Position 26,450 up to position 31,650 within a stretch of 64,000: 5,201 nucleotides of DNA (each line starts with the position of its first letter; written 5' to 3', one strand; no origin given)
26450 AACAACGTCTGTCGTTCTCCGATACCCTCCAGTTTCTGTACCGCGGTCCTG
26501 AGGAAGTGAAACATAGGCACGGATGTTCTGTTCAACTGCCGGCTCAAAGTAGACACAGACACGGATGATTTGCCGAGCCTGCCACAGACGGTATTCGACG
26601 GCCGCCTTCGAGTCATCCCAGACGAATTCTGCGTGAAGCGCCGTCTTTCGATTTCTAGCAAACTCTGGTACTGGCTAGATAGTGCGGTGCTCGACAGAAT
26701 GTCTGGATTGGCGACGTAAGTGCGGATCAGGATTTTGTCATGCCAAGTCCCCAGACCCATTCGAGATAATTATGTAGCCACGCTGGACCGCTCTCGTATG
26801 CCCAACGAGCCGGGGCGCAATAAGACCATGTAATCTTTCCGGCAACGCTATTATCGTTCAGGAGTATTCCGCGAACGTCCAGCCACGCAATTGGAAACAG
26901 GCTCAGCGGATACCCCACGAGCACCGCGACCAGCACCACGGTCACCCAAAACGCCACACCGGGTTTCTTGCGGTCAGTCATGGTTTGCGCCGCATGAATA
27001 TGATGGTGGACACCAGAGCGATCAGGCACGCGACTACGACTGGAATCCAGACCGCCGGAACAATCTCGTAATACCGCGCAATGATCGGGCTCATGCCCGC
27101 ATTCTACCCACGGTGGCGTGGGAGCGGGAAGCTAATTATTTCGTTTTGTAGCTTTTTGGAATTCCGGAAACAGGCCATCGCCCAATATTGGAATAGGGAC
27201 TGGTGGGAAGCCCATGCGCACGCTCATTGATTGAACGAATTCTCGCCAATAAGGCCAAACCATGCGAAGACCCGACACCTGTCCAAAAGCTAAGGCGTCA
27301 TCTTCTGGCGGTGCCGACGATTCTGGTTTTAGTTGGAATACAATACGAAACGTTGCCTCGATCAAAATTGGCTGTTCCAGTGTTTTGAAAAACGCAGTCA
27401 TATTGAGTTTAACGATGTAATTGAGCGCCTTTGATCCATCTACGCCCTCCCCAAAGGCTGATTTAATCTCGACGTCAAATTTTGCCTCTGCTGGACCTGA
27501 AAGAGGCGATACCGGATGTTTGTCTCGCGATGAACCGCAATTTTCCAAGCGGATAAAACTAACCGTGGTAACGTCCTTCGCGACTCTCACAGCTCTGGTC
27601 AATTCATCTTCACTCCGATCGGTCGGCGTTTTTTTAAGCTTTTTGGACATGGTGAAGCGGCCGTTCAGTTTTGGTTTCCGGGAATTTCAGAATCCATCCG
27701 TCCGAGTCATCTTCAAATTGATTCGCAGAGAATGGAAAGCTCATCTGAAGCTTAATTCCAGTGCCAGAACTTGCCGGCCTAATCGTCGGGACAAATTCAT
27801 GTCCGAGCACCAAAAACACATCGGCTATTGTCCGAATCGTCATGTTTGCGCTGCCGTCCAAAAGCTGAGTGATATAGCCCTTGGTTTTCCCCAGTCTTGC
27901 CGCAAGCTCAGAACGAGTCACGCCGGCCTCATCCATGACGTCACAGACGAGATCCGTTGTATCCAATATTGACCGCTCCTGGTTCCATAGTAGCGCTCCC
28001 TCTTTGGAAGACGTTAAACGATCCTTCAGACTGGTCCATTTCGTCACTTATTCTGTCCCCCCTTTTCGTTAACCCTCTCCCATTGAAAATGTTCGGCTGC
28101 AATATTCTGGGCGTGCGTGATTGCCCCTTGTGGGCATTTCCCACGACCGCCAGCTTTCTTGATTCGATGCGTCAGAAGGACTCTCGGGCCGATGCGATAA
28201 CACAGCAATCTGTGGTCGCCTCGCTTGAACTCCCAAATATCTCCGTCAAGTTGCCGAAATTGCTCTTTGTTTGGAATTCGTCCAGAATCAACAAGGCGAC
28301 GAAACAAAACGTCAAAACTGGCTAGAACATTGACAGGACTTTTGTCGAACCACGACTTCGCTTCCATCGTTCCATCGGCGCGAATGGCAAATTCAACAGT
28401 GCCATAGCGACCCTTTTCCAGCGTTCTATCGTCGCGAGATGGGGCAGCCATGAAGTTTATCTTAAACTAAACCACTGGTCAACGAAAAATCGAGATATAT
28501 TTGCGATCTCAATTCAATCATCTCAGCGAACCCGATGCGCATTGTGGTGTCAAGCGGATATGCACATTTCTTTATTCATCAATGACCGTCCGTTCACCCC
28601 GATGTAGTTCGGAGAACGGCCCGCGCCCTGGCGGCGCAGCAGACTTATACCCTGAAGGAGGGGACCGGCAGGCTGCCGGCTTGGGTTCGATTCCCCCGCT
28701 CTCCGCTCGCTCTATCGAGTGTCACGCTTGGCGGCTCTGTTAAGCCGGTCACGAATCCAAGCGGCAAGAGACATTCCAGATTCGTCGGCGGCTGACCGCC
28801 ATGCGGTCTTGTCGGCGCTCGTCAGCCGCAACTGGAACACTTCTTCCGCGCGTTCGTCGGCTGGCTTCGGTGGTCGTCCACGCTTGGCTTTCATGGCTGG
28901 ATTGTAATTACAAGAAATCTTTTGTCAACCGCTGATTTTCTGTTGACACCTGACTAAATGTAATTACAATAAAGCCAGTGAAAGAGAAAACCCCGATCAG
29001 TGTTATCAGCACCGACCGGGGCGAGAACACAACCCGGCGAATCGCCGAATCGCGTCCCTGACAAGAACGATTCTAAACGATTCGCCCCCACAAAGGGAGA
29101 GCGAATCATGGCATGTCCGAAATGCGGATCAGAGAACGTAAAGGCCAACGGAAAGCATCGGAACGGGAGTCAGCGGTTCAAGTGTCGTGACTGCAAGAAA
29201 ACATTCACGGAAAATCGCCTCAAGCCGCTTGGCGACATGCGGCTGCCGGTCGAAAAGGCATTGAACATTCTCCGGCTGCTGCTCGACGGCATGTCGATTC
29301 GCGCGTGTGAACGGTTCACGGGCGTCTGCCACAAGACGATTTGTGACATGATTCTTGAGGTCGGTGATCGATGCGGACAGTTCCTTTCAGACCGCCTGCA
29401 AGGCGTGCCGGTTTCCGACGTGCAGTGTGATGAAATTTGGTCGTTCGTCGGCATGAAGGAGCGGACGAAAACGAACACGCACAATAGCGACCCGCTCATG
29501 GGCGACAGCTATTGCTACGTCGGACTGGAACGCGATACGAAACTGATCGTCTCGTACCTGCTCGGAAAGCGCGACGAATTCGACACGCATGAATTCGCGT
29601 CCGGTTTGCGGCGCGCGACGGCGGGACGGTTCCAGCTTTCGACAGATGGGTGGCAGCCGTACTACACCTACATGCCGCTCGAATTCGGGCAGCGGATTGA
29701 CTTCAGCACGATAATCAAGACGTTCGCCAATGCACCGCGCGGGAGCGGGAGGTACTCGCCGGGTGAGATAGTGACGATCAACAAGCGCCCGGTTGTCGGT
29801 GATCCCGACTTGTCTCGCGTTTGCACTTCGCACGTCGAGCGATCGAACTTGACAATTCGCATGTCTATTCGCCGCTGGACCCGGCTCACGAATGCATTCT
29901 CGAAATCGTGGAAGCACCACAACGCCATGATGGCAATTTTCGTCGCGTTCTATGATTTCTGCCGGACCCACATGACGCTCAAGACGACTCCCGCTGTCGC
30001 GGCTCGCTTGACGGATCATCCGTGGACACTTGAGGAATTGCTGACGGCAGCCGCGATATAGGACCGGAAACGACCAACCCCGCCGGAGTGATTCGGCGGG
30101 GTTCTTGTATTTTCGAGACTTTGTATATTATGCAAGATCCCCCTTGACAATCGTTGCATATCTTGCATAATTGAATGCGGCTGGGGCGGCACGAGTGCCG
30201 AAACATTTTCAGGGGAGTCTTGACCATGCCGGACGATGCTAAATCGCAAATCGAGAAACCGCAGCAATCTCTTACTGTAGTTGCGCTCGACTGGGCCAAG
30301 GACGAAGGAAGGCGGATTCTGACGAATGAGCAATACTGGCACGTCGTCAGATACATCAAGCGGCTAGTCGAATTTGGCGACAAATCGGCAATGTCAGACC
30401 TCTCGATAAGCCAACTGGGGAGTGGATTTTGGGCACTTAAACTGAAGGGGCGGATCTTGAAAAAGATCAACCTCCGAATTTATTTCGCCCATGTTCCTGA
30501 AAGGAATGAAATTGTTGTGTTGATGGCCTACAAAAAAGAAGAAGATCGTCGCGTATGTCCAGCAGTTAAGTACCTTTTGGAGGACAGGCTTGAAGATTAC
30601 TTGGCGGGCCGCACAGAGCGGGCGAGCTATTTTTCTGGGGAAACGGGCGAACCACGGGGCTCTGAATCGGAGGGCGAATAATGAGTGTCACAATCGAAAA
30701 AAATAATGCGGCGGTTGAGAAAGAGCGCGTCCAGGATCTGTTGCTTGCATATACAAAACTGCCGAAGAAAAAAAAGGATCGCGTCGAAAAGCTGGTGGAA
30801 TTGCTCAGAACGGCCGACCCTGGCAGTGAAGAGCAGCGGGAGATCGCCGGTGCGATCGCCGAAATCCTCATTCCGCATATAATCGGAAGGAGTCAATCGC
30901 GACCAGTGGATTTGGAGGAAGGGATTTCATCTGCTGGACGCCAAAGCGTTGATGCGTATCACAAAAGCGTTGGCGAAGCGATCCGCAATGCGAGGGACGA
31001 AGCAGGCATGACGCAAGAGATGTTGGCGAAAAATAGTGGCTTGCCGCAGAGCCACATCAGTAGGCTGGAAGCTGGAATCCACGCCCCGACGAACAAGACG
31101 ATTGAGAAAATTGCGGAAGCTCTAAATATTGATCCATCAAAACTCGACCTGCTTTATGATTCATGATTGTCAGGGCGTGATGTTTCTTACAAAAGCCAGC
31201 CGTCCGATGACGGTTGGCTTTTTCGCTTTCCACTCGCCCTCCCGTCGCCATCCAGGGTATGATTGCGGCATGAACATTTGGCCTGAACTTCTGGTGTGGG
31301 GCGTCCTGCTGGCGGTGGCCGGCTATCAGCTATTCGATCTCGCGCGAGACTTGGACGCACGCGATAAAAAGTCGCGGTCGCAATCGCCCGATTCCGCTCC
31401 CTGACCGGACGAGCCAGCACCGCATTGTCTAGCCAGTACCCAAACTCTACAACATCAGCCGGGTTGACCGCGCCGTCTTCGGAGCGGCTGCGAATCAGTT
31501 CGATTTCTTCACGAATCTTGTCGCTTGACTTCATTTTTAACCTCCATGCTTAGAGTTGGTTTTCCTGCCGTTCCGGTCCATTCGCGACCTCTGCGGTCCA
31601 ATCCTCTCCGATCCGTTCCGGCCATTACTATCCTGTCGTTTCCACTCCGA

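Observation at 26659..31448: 4.8-kb cargo transposon splits a phage head-region gene: 25-bp inverted ends, 8-bp target duplication, exact in-frame restoration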

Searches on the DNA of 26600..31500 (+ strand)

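Call 18: search_rna_families(source=window, start=26600, end=31500, threshold=evalue, max_evalue=1, show_alignments=3)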
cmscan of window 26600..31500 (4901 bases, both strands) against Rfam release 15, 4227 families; matches with E-value up to 1: 2.
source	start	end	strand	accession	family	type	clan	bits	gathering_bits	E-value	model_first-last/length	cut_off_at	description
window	28611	28704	+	RF01852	tRNA-Sec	Gene; tRNA;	CL00001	21.9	47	0.65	1-91/91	no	Selenocysteine transfer RNA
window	31104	31221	+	RF02634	EF3314_EF3315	Gene; sRNA;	-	19.5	100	0.33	1-141/141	no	Enterococcus sRNA EF3314_EF3315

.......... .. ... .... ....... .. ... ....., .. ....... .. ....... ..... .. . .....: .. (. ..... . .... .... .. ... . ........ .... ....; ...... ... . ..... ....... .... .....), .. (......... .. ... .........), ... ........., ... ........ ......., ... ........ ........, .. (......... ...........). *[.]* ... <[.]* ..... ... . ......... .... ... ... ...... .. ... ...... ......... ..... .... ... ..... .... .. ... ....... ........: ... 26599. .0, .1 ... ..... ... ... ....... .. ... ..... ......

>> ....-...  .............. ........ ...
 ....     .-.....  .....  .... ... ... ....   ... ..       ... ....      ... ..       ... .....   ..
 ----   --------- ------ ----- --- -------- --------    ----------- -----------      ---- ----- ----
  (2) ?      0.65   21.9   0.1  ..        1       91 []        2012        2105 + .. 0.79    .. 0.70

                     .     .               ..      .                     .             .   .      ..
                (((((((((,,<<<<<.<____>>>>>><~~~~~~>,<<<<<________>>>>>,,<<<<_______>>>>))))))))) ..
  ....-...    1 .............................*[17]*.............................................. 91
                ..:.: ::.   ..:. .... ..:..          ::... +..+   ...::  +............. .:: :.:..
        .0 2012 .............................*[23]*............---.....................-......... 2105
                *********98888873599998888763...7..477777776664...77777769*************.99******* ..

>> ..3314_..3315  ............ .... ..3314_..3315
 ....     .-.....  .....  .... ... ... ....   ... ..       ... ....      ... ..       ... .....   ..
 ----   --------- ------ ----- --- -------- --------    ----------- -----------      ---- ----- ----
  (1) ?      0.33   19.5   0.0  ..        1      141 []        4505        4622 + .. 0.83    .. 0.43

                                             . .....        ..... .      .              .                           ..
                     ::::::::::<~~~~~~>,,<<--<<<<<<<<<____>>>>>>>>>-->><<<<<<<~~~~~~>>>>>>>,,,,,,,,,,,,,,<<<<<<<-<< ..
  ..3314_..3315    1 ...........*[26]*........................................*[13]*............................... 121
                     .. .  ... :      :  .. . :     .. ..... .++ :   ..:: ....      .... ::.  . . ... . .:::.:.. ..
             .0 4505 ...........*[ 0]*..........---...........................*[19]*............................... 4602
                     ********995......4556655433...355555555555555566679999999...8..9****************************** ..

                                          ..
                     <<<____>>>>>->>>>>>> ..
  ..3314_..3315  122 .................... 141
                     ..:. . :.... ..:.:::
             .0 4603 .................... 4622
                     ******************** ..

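Call 64: build_rna_model(alignment_id=A4, structure=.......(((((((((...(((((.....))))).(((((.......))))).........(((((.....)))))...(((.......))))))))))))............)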
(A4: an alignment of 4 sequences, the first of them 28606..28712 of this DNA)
Model R1 built from alignment A4 (4 sequences, 113 columns); structure: as given.
model positions 109; base pairs 27; branch points 3; effective number of sequences 1.3; information 0.59 bits per position. Calibrated on 0.2 Mb of random sequence (short: E-values are rough).
structure used (alignment columns):
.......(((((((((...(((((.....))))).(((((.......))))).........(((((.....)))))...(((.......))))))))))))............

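Call 65: search_with_rna_model(model_id=R1, sources=[window, L004, L005, L006, L007, L008, L009, L010, L011, L012, L013, L014, L015, L016, L017, L018, L019, L020, L021, L022, L023, L024, L025, L026, L027, L028, L029, L030, L031, L032, L033, L034, L035, L036, L037, L038, L039, L040, L041, L042, L043, L044, L045, L046, L047, L048, L049, L050, L051, L052, L053, L054, L055, L056, L057, L058, L059, L060, L061, L062, L063, L064, L065, L066, L067, L068, L069, L070, L071, L072, L073, L074, L075, L076, L077, L078, L079, L080, L081, L082, L083, L084, L085, L086, L087, L089, L090, L091, L092, L094, L095, L002], max_evalue=1, make_alignment=true, show_alignments=0)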
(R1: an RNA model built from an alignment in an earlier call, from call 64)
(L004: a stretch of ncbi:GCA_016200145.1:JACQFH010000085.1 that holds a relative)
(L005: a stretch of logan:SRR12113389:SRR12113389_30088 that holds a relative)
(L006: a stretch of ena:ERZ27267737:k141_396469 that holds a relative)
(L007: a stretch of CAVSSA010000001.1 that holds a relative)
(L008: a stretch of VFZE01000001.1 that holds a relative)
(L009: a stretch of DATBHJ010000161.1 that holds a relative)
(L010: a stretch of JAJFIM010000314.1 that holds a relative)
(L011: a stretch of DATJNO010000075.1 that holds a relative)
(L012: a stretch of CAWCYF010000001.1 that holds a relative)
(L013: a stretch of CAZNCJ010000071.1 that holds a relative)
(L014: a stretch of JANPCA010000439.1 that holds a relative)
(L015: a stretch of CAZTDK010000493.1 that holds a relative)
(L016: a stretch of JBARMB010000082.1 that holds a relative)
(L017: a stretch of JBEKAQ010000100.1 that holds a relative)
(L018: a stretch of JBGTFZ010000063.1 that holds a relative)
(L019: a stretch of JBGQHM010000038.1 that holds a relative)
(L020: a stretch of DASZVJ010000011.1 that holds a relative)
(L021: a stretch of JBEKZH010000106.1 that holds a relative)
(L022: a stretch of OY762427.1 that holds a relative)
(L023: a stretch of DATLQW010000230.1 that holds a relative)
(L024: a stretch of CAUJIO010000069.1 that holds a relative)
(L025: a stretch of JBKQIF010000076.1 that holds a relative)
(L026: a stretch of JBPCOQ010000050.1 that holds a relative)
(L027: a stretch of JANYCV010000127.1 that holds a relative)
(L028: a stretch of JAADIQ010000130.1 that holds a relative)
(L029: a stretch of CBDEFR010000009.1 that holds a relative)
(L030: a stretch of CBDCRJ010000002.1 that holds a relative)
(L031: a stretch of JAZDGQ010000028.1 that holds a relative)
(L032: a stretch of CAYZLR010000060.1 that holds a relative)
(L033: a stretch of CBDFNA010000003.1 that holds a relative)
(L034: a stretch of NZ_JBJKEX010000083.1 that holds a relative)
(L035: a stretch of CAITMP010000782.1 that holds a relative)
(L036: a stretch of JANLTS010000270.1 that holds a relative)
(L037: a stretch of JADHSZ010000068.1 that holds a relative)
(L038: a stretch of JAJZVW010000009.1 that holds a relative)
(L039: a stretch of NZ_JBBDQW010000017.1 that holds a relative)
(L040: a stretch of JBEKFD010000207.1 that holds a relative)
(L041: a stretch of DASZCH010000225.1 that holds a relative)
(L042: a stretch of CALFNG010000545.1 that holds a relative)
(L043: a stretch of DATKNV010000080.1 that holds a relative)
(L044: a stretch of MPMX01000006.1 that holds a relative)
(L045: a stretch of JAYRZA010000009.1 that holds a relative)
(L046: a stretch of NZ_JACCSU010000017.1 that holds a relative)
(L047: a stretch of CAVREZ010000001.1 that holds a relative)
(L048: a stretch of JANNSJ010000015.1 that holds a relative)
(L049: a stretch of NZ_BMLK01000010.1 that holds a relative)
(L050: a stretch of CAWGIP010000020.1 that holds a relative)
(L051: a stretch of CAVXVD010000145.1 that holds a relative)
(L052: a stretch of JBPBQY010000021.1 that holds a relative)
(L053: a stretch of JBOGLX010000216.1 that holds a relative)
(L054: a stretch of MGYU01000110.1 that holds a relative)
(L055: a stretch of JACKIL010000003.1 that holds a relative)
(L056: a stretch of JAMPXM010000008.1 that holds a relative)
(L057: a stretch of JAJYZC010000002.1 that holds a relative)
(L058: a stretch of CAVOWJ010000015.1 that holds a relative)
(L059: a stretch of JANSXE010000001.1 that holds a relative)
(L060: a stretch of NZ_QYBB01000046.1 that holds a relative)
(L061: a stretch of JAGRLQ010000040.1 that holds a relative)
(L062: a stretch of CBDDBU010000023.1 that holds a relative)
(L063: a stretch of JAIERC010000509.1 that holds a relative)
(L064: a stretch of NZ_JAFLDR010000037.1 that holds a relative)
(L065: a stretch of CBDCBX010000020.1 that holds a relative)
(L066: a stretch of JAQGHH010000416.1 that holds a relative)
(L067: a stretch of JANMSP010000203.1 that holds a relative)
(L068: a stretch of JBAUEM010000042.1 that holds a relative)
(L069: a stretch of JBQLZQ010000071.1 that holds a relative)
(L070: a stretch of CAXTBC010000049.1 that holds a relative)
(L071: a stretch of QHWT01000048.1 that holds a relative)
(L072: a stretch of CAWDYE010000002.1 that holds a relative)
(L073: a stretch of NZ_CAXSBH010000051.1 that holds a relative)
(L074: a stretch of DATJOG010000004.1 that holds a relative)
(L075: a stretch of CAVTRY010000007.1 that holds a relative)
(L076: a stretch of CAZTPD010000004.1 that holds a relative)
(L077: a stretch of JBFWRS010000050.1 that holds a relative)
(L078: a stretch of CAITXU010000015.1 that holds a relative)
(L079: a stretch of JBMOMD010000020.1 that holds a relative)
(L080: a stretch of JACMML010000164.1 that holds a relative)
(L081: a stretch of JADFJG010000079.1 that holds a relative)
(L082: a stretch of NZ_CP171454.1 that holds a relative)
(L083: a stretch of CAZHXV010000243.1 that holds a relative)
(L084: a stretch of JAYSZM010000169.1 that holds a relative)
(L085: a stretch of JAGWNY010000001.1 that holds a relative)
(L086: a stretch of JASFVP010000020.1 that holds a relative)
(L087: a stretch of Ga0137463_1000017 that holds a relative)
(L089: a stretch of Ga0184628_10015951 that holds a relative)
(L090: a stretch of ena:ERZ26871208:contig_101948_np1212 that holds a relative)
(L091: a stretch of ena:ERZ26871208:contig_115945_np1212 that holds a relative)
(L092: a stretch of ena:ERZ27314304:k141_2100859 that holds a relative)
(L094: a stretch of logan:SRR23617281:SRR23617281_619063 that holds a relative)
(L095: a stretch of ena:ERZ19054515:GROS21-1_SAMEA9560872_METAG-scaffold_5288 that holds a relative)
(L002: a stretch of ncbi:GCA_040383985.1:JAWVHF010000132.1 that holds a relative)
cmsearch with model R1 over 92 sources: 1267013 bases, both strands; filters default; matches with E-value up to 1: 8.
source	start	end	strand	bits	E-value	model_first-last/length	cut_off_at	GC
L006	7500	7610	+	109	7.2e-29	1-109/109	no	0.63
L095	2618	2726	+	107.7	1.7e-28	1-109/109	no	0.6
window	28604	28716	+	105.8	6e-28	1-109/109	no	0.67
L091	851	955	+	102.1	7.4e-27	1-109/109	no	0.65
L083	2999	3109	+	33.8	1e-06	1-109/109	no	0.59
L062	6725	6828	-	24.8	0.00044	1-109/109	no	0.62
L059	6824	6938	-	21.1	0.0054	1-109/109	no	0.63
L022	5592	5697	-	18.6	0.029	1-109/109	no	0.62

Alignment A5: 8 matches aligned to the model, 143 columns, each read 5' to 3' on its own strand. Consensus structure (alignment columns), stored with it:
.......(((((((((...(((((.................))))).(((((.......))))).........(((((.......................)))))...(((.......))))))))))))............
